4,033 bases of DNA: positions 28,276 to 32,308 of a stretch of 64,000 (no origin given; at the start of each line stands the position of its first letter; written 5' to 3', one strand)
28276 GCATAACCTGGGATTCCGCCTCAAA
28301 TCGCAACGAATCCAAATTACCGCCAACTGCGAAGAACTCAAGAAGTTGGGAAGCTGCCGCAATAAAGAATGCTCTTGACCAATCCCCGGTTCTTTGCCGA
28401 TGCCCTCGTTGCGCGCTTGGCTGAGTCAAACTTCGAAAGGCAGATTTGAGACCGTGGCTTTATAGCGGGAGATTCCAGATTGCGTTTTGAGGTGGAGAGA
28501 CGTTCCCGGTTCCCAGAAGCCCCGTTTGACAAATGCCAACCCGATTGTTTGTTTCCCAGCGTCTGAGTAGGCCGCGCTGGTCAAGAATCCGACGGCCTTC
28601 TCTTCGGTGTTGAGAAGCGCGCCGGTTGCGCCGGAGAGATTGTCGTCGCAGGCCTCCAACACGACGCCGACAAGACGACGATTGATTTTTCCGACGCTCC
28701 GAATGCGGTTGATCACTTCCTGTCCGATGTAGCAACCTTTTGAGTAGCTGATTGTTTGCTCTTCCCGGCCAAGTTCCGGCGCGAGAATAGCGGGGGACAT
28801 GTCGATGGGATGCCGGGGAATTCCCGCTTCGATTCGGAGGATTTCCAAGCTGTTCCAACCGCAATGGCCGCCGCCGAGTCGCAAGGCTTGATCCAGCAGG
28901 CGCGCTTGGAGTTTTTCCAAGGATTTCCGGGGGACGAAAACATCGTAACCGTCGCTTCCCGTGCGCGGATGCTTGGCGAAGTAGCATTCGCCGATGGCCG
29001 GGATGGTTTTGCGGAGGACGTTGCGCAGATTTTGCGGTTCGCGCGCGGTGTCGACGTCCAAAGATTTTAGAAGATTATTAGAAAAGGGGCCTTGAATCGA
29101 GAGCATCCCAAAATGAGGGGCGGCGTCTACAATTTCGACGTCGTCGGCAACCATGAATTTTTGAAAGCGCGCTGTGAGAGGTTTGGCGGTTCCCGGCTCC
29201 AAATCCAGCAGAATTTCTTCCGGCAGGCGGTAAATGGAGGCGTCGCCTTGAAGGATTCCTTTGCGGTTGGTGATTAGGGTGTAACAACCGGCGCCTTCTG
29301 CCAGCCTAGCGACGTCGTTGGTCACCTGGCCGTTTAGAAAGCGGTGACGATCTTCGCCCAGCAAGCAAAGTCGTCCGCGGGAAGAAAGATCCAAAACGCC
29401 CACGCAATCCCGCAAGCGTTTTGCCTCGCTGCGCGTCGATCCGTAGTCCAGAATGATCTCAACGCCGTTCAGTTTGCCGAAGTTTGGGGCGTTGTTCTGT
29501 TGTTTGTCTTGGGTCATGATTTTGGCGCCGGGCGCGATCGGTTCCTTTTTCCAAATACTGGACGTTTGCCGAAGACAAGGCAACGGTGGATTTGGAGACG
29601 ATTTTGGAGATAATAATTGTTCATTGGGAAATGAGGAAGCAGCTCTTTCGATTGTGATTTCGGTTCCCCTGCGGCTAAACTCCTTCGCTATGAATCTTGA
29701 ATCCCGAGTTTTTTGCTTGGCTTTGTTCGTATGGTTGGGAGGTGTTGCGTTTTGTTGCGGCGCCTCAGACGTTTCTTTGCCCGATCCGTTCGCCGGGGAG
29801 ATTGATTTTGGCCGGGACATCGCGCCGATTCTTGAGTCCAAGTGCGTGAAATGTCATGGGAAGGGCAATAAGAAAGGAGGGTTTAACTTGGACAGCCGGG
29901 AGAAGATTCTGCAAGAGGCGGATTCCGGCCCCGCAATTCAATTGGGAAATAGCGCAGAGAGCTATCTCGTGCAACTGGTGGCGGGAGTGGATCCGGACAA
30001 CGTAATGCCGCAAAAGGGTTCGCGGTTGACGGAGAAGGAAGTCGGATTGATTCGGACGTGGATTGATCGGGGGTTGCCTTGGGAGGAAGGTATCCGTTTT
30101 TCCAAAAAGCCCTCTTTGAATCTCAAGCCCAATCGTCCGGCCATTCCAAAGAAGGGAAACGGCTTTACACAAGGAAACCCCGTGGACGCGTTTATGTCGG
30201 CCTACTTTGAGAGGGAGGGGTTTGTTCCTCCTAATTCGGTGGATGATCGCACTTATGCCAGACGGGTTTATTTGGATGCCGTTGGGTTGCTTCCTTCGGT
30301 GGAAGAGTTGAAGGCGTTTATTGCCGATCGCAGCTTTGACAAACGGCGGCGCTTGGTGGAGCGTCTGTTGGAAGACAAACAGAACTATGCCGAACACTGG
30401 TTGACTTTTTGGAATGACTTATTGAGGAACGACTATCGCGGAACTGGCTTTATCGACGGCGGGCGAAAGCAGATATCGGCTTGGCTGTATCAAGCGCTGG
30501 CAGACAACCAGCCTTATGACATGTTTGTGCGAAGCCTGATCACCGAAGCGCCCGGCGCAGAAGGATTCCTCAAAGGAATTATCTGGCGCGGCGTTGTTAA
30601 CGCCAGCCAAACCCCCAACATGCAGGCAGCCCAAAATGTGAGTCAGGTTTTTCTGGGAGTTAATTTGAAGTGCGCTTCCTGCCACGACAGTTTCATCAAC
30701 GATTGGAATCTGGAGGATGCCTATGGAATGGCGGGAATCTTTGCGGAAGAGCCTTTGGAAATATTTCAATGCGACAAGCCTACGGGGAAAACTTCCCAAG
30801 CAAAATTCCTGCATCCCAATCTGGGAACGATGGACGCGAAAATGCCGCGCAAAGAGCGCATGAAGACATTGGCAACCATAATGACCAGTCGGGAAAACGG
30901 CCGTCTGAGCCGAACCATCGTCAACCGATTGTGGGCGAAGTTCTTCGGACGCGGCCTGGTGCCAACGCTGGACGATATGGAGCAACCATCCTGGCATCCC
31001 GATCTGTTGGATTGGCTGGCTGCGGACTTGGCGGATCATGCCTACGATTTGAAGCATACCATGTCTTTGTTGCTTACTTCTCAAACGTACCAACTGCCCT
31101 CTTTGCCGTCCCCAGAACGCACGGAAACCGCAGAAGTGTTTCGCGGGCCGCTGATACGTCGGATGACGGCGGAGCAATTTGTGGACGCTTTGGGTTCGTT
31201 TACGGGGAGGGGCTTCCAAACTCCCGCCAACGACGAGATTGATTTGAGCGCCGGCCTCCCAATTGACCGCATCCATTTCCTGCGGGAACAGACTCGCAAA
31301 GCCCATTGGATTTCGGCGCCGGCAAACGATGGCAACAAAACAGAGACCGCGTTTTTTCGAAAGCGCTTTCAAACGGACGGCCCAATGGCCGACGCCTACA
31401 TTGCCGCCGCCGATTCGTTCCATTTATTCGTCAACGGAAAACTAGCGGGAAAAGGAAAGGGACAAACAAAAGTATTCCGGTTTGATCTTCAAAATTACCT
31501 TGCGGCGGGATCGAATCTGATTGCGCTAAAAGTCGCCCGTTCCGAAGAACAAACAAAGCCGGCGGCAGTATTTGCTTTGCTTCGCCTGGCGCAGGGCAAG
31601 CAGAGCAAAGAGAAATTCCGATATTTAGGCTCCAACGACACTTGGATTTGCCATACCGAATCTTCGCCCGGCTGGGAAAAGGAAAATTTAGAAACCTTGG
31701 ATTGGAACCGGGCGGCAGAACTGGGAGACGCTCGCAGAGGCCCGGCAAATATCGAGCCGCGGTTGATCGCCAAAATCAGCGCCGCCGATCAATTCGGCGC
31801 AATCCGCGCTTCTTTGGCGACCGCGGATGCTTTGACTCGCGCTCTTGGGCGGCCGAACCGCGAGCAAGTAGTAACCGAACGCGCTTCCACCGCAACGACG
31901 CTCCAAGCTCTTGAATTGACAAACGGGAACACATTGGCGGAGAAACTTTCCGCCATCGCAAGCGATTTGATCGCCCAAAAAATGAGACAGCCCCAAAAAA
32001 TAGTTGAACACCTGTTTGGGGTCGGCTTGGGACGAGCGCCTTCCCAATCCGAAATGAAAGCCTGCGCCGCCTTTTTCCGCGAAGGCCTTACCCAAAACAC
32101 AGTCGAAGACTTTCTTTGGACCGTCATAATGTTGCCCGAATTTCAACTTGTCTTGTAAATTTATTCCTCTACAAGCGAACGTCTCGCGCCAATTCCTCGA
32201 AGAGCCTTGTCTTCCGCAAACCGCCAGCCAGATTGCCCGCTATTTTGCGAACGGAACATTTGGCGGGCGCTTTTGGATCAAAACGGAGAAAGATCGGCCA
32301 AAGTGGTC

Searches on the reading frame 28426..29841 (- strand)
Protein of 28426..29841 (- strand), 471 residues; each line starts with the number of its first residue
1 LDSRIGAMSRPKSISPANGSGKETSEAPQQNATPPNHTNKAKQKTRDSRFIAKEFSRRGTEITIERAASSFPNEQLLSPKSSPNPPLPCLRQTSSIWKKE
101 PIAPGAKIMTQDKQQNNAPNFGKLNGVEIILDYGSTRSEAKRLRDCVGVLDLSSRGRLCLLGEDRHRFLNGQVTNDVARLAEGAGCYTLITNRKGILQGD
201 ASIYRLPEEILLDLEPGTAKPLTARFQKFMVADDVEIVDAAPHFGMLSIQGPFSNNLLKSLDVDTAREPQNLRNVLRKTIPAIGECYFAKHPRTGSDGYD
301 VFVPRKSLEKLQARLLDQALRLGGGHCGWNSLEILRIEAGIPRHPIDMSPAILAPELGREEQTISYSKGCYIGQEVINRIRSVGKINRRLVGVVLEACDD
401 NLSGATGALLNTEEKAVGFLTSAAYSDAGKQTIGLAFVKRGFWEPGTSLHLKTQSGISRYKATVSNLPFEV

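Call 8: search_protein_families(library=pfam, proteins=[window:28426-29841:-], max_evalue=0.01)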
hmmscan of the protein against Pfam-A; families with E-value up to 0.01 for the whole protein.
window:28426-29841:- (471 aa): 2 families
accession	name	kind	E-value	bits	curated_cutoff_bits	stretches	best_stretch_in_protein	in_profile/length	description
PF01571.26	GCV_T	-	1.7e-34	119.7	25.6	1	112-354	3-247/255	Aminomethyltransferase folate-binding domain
PF08669.17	GCV_T_C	-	7.1e-14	51.9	25.9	1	388-469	1-78/80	Glycine cleavage T-protein C-terminal barrel domain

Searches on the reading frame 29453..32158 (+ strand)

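Call 42: search_protein_families(library=pfam, proteins=[window:29453-32158:+], max_evalue=0.00001)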
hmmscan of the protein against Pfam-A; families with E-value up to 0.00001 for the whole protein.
window:29453-32158:+ (901 aa): 4 families
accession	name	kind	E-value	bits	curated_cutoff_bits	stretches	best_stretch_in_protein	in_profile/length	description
PF07583.16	PSCyt2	-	8.1e-47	160.3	29.8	1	243-432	1-206/209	Protein of unknown function (DUF1549)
PF07587.16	PSD1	-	7.9e-42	143.8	28.5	2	471-586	3-124/244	Protein of unknown function (DUF1553)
PF07635.16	PSCyt1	-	1.6e-13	51.5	22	1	131-186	1-56/59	Planctomycete cytochrome C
PF02837.24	Glyco_hydro_2_N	-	3.1e-06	27.7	28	1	653-697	92-136/169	Glycosyl hydrolases family 2, sugar binding domain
